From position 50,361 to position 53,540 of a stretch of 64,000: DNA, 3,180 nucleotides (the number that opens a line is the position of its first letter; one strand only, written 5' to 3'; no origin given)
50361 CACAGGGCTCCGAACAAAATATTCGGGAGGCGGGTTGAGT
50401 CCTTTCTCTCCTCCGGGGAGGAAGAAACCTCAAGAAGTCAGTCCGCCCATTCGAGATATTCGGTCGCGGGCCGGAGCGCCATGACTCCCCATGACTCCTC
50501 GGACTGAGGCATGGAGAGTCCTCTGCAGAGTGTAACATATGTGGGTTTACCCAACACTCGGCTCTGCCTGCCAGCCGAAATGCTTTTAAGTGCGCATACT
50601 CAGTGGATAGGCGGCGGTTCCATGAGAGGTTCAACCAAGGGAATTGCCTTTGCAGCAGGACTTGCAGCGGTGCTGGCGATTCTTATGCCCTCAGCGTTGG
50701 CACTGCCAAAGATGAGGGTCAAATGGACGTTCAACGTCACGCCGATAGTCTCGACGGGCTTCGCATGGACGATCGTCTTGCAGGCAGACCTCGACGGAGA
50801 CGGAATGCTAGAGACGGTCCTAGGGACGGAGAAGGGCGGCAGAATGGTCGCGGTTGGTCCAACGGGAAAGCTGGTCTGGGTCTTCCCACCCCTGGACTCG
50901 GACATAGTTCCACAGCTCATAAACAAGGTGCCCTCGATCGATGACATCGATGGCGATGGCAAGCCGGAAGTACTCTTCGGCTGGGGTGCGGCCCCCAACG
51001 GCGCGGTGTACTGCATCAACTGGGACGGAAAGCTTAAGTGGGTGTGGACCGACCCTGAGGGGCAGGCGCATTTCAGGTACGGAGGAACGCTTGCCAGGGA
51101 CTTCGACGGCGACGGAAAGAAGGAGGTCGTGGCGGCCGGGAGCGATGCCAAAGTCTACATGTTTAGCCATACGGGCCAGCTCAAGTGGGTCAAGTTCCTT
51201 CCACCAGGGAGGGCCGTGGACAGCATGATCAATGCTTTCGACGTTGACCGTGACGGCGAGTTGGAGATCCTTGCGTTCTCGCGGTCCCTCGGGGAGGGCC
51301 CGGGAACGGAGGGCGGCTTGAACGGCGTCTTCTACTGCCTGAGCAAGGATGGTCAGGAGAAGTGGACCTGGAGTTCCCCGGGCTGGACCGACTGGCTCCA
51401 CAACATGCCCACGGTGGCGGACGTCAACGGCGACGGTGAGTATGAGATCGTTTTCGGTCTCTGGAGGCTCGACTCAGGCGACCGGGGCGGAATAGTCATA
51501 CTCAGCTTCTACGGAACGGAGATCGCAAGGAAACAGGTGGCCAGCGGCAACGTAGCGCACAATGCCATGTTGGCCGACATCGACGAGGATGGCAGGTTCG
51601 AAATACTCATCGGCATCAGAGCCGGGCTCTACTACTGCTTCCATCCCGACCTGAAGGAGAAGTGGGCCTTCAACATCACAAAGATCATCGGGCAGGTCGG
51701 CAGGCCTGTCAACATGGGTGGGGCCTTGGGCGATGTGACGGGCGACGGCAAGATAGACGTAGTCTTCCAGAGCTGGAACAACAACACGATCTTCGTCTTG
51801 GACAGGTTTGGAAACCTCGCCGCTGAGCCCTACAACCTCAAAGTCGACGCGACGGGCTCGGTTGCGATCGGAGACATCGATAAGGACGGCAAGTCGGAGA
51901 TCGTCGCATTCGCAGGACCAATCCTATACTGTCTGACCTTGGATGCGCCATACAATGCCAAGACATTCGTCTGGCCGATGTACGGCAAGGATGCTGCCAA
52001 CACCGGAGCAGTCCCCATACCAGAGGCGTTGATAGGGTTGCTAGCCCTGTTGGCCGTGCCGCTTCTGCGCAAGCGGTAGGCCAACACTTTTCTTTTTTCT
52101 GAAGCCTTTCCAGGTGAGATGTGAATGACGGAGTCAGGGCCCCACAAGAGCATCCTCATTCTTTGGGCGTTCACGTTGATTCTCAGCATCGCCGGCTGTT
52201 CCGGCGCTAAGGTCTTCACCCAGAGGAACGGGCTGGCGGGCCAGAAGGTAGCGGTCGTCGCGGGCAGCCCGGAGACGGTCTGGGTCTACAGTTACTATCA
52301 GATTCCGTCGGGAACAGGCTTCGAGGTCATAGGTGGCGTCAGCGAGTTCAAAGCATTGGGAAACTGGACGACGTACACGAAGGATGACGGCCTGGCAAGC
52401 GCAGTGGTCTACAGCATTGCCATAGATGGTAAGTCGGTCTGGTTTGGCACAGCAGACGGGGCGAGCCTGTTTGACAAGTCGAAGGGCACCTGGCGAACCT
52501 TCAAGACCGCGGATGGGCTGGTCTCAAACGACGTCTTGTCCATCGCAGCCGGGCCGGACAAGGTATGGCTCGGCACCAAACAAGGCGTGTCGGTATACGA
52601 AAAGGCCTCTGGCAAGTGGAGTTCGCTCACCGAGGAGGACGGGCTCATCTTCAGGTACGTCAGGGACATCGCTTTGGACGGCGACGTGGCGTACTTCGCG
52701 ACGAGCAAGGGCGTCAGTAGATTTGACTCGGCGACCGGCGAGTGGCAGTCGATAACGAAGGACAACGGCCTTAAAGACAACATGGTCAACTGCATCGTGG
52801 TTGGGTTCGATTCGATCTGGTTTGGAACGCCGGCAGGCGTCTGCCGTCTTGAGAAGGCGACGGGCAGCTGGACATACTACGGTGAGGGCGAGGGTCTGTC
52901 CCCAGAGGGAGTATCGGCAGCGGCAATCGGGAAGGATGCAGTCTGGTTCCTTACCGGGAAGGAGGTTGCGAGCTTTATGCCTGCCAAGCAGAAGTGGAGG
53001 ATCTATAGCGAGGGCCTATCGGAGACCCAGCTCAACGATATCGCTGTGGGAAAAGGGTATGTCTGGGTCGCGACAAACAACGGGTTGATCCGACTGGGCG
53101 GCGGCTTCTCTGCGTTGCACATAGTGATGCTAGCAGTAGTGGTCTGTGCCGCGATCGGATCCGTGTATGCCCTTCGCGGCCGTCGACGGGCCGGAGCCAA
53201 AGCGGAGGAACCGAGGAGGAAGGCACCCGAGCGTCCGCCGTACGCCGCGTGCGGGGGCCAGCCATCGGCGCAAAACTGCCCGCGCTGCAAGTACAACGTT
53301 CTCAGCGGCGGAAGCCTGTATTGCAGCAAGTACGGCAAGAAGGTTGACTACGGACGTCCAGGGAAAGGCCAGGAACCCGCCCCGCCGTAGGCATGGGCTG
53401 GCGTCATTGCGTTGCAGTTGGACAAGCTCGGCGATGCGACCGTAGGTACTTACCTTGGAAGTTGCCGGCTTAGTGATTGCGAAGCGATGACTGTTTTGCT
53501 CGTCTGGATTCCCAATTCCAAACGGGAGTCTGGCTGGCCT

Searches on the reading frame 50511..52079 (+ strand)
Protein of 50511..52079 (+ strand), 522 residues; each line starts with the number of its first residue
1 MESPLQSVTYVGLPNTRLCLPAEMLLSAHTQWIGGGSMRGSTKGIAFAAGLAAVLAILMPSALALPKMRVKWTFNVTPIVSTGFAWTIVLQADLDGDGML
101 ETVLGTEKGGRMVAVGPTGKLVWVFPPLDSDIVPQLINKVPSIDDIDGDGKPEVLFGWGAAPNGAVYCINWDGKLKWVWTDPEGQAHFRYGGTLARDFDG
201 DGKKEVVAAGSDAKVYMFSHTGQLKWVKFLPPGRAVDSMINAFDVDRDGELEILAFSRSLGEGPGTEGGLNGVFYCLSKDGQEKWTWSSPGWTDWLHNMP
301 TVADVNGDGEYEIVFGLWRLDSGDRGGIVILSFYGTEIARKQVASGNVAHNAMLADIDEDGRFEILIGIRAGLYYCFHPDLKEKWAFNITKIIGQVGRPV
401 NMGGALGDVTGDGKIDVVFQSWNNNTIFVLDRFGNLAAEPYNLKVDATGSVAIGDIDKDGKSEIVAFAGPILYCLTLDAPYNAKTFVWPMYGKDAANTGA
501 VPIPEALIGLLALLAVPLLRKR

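Call 41: search_protein_families(library=pfam, proteins=[window:50511-52079:+], max_evalue=0.01)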
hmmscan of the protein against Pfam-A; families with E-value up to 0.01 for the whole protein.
window:50511-52079:+ (522 aa): 7 families
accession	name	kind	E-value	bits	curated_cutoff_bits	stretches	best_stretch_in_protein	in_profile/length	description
PF13517.12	FG-GAP_3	-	1.9e-29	102.4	26.9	3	197-254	1-60/61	FG-GAP-like repeat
PF25292.1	Beta-prop_CGLA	-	7.1e-22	78.7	26.8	3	138-180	31-70/316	Lambda-carrageenase beta-propeller domain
PF01839.29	FG-GAP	-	1.5e-14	53.9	22.1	1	449-468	3-22/37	FG-GAP repeat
PF15907.11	Itfg2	-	1.3e-07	31.7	27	0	194-220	79-105/330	Integrin-alpha FG-GAP repeat-containing protein 2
PF14783.12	BBS2_Mid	-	6e-05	23.5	27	0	197-220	6-29/108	Ciliary BBSome complex subunit 2, middle region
PF21348.3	RGL11_C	-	0.00014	21.2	27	0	142-214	28-112/490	Rhamnogalacturonan lyase family 11, C-terminal domain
PF00404.24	Dockerin_1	-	0.0082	16.8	22.9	0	396-416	25-45/57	Dockerin type I domain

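Call 62: search_protein_families(library=ncbifam, proteins=[window:50511-52079:+], max_evalue=1)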
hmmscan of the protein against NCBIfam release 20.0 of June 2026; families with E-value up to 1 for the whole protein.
window:50511-52079:+ (522 aa): 3 families
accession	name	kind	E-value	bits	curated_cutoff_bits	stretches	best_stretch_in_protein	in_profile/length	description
NF052323.1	T9SSA_dep_M6i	equivalog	2e-06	26.1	600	2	405-468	790-856/1043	T9SS-dependent M6-like inactivated metalloprotease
NF046077.1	LPS_M949_RS01915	subfamily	6.5e-06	26.1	60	0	131-162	61-92/154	M949_RS01915 family surface polysaccharide biosynthesis protein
NF052506.1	PA5033_fam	subfamily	0.023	13.5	100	0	87-106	29-48/284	PA5033 family protein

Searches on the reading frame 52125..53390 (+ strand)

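Call 41: search_protein_families(library=pfam, proteins=[window:52125-53390:+], max_evalue=0.01)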
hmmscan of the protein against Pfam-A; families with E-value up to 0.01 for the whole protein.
window:52125-53390:+ (421 aa): 5 families
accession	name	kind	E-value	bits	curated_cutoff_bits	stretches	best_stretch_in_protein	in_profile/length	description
PF07494.17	Reg_prop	-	2e-09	36.9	20.4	0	89-110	1-23/24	Two component regulator propeller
PF21544.3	PorZ_N_b_propeller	-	0.00069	20.4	27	0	176-208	78-110/154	TSS9, PorZ, N-terminal beta-propeller domain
PF11090.14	Phage_T7_Gp13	-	0.0017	19.2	25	0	271-323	20-72/86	Bacteriophage T7, probable scaffold protein Gp13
PF25210.1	Kelch_FKB95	-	0.003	17.7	70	1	114-221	111-217/268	FKB95, Kelch-repeats domain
PF21415.2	SMK1_alpha_su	-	0.0042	17.4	27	0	17-46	10-36/62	SMK1 alpha subunit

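Call 62: search_protein_families(library=ncbifam, proteins=[window:52125-53390:+], max_evalue=1)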
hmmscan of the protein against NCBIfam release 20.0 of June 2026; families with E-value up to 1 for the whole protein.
window:52125-53390:+ (421 aa): 3 families
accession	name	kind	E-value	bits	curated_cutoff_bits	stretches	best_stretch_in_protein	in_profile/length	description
NF052228.1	T9SS_PorZ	equivalog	7.1e-05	21.4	260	1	90-165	585-666/757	type IX secretion system anionic LPS delivery protein PorZ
NF033216.1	lipo_YgdI_YgdR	subfamily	0.033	14.1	42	1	8-36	2-30/71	YgdI/YgdR family lipoprotein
NF047972.1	lamb_exclu_cor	equivalog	0.091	12.8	31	1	12-66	4-55/78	phage exclusion lipoprotein Cor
